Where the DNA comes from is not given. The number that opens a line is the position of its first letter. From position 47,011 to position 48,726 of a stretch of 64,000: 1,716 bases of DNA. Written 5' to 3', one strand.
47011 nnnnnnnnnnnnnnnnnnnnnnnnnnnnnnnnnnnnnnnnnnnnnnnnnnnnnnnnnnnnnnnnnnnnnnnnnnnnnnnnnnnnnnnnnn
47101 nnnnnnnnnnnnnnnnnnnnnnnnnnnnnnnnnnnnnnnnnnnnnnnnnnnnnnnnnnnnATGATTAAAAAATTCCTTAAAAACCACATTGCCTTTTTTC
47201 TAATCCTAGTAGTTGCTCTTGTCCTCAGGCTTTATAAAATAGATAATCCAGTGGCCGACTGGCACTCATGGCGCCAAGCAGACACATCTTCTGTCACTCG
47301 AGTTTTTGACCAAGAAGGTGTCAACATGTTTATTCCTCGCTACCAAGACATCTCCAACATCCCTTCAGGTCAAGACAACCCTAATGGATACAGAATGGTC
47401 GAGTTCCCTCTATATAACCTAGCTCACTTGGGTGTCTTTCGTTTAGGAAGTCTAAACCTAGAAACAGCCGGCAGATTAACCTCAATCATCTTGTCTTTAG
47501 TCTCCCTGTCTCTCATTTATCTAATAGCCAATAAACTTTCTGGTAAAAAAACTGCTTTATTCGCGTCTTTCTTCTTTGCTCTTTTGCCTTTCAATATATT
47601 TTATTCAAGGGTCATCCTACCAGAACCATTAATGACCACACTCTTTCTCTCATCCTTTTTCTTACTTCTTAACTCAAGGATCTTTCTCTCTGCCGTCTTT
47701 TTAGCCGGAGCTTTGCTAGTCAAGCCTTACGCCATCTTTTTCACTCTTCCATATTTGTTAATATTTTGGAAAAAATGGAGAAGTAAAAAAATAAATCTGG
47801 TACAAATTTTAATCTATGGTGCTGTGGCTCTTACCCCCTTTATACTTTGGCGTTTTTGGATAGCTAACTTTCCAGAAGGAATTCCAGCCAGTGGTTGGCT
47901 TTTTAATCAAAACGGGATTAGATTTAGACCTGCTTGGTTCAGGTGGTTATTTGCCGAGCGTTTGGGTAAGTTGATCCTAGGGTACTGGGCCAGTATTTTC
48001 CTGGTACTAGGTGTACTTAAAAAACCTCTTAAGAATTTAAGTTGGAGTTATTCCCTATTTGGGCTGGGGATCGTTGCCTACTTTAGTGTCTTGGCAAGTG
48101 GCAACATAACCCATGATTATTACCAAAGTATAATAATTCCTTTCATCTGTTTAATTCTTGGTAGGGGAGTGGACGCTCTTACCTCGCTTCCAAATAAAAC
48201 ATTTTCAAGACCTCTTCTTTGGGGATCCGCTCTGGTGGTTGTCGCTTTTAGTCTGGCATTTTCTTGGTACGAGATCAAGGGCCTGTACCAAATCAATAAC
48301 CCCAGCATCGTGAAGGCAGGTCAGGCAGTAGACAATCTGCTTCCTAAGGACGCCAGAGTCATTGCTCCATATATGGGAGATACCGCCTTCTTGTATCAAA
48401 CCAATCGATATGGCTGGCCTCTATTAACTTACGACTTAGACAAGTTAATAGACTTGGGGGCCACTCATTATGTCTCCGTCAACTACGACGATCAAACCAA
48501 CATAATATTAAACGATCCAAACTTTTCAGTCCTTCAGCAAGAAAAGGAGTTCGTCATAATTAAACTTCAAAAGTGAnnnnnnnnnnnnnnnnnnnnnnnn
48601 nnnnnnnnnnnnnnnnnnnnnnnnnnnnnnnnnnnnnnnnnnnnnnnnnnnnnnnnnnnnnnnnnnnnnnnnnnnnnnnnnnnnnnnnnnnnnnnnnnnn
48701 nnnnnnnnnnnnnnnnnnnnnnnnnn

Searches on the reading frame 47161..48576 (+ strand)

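Call 5: search_protein_families(library=pfam, proteins=[window:47161-48576:+], max_evalue=0.01)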
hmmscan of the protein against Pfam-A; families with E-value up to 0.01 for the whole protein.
window:47161-48576:+ (471 aa): 1 family
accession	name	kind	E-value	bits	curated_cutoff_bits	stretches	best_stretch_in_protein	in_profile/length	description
PF13231.12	PMT_2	-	1.2e-07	32.5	26.1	1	100-230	20-160/160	Dolichyl-phosphate-mannose-protein mannosyltransferase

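Call 50: search_protein_families(library=ncbifam, proteins=[window:47161-48576:+], max_evalue=0.01)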
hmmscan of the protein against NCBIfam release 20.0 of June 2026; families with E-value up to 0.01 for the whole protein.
window:47161-48576:+ (471 aa): 2 families
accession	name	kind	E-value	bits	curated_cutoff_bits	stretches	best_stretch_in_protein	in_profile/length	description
NF046093.1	AZOBR_p60025_fam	subfamily_domain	1.3e-07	31.1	150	1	107-227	115-231/232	AZOBR_p60025 family cell surface glycopolymer formation protein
TIGR04154.1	archaeo_STT3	subfamily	0.00092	17.7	450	1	100-152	94-147/831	oligosaccharyl transferase, archaeosortase A system-associated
